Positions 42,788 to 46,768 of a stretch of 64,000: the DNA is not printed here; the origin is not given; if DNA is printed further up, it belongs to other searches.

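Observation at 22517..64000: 41.5-kb same-strand array of 13 secreted-protein genes led by a porP/sprF-like gene: candidate undescribed T9SS-linked surface lectin/adhesin system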

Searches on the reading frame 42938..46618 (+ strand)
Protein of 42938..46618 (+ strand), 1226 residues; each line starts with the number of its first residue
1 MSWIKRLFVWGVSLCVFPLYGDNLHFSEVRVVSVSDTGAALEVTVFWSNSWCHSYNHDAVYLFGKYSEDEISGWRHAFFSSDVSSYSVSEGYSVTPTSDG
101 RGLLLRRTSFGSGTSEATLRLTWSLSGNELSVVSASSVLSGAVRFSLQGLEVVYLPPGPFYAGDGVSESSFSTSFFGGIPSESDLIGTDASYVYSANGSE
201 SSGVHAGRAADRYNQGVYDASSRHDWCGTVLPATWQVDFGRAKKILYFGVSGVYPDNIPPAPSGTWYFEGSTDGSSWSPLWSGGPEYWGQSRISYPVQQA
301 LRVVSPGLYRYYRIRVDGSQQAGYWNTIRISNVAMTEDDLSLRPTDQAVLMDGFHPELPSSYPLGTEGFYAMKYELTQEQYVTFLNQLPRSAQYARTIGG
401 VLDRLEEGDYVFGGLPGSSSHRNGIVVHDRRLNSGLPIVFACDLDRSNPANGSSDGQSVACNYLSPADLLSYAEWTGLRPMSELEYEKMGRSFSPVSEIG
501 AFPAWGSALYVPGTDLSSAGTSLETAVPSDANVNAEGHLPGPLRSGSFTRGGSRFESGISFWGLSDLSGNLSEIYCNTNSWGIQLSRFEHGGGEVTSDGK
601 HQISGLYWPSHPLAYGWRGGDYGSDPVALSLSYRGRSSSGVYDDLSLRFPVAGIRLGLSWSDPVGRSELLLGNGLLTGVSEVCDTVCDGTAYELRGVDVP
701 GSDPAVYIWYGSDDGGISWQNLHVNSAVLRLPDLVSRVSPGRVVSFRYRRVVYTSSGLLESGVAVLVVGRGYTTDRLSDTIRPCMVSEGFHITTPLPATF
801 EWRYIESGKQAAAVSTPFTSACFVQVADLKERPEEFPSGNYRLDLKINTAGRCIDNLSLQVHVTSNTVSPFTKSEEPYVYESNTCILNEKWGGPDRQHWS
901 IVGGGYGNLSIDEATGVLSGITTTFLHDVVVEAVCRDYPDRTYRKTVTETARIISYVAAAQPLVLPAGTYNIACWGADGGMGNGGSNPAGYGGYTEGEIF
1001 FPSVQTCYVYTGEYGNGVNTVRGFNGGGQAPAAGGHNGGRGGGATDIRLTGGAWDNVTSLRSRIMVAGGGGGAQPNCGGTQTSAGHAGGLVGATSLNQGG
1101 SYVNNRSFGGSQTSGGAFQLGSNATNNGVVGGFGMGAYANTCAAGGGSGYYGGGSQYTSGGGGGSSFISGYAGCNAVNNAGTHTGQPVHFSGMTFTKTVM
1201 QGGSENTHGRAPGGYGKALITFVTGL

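Call 6: search_protein_families(library=pfam, proteins=[window:42938-46618:+], max_evalue=0.01)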
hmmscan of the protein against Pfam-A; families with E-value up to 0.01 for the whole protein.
window:42938-46618:+ (1226 aa): 2 families
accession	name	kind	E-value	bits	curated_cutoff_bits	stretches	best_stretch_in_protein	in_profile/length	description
PF12810.13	ALK_LTK_GRD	-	1.6e-37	130.3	24.5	1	964-1222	4-242/243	ALK/LTK, Glycine-rich domain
PF00754.31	F5_F8_type_C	-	0.0073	16.9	28.2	1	220-285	20-83/127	F5/8 type C domain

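Call 35: search_protein_families(library=ncbifam, proteins=[window:42938-46618:+], max_evalue=0.01)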
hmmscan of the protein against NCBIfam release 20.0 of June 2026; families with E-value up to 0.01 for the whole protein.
window:42938-46618:+ (1226 aa): 0 families
